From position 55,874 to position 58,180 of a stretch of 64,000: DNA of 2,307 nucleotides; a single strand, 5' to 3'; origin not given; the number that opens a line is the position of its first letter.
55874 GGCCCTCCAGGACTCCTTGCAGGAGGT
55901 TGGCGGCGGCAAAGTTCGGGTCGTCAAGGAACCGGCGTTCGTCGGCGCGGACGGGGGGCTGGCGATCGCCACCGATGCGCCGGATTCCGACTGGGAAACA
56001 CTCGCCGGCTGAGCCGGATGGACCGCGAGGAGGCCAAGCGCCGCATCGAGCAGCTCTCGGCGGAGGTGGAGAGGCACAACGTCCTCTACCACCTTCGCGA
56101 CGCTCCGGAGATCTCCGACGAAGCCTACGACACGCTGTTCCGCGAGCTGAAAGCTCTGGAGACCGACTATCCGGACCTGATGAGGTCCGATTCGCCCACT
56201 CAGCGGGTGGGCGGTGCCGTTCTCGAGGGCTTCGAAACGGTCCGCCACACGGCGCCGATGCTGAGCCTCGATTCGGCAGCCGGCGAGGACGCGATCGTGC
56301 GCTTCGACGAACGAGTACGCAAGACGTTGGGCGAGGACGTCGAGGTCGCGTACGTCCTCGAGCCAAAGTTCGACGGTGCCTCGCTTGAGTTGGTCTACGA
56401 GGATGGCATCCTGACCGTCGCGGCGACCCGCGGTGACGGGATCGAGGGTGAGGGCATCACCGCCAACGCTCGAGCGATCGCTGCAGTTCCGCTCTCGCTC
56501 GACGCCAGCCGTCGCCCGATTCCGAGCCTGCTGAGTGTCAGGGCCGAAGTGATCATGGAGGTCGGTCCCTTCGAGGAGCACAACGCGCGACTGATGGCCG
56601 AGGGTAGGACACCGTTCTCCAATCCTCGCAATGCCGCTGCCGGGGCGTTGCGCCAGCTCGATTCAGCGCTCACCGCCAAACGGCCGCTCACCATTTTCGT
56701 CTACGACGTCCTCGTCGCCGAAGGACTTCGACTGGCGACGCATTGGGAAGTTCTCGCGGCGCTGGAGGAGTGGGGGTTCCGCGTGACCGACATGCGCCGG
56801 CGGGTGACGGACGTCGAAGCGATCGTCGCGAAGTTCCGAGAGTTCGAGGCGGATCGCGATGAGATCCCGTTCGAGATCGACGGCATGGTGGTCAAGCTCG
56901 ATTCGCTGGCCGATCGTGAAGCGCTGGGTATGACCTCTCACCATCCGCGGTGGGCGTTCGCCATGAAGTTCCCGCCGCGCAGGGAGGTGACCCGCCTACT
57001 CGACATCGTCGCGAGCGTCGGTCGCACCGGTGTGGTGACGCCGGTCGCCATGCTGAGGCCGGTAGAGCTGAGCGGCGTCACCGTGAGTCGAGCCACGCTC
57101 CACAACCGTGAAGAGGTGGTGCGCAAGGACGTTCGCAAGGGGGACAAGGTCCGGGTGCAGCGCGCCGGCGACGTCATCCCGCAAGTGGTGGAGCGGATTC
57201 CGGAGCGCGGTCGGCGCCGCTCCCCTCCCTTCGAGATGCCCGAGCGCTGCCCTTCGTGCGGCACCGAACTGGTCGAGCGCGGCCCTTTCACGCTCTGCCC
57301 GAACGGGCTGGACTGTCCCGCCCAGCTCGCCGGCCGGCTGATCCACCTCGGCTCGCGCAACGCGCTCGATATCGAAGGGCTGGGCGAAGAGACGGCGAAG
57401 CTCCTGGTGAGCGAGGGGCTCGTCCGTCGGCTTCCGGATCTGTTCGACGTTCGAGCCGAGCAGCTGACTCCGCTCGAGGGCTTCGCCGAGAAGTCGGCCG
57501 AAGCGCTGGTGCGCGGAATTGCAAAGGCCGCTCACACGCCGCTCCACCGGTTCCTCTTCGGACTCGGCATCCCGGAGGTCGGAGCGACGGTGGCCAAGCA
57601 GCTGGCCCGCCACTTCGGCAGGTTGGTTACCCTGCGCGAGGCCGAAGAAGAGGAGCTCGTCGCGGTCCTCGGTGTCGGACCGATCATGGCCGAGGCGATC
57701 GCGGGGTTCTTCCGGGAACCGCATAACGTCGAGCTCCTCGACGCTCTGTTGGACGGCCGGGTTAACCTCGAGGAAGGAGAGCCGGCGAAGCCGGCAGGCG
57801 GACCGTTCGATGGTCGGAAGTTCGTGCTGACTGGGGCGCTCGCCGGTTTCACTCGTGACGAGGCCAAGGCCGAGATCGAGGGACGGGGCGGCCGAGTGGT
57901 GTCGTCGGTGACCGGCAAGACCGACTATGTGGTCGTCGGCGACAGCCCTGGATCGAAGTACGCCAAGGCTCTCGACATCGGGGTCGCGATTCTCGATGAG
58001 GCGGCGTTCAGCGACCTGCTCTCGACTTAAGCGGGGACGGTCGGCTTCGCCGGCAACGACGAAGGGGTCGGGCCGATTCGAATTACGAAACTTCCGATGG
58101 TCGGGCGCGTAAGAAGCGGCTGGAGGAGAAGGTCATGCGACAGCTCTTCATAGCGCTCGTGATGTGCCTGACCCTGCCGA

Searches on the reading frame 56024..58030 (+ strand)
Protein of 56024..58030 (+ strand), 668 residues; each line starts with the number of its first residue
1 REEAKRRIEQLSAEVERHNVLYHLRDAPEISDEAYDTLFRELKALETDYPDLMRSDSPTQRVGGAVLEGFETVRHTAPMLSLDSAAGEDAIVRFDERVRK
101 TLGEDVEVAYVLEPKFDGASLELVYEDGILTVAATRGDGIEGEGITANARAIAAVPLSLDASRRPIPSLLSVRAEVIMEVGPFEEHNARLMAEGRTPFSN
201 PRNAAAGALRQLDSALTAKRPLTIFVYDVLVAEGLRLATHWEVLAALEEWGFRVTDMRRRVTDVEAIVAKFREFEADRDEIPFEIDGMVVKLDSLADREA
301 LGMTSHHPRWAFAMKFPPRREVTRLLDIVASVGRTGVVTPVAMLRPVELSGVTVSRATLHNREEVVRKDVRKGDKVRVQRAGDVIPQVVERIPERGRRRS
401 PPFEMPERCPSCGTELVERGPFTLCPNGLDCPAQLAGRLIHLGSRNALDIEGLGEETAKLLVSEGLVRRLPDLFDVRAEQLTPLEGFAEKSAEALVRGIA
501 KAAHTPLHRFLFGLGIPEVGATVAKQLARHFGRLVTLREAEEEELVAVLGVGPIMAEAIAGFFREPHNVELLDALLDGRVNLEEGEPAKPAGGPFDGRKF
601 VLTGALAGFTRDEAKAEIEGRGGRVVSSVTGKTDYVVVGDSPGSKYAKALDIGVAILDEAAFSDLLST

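Call 3: search_protein_families(library=pfam, proteins=[window:56024-58030:+], max_evalue=0.01)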
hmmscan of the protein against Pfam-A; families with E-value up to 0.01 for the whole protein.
window:56024-58030:+ (668 aa): 8 families
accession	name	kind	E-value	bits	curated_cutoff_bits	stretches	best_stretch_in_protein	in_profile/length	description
PF01653.23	DNA_ligase_aden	-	1.3e-82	277.6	27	1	69-318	3-252/253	NAD-dependent DNA ligase adenylation domain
PF03120.22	DNA_ligase_OB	-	2.4e-30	104.7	32.9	1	323-396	2-75/79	NAD-dependent DNA ligase OB-fold domain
PF12826.13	HHH_2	-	9.9e-24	83.7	27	1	509-571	1-63/64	Helix-hairpin-helix motif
PF00533.33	BRCT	-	8.6e-12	45.6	21.3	1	593-664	4-76/78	BRCA1 C Terminus (BRCT) domain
PF14520.12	HHH_5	-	9.5e-11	42.5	27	2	447-499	4-55/57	Helix-hairpin-helix domain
PF22745.1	Nlig-Ia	-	6.4e-08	33.6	27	1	5-54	3-52/92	DNA ligase-like, N-terminal NAD+-binding domain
PF00633.29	HHH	-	2.5e-05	24.4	24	1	536-561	4-29/30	Helix-hairpin-helix motif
PF03119.21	DNA_ligase_ZBD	-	0.00028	21.1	25.8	1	408-433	1-27/27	NAD-dependent DNA ligase C4 zinc finger domain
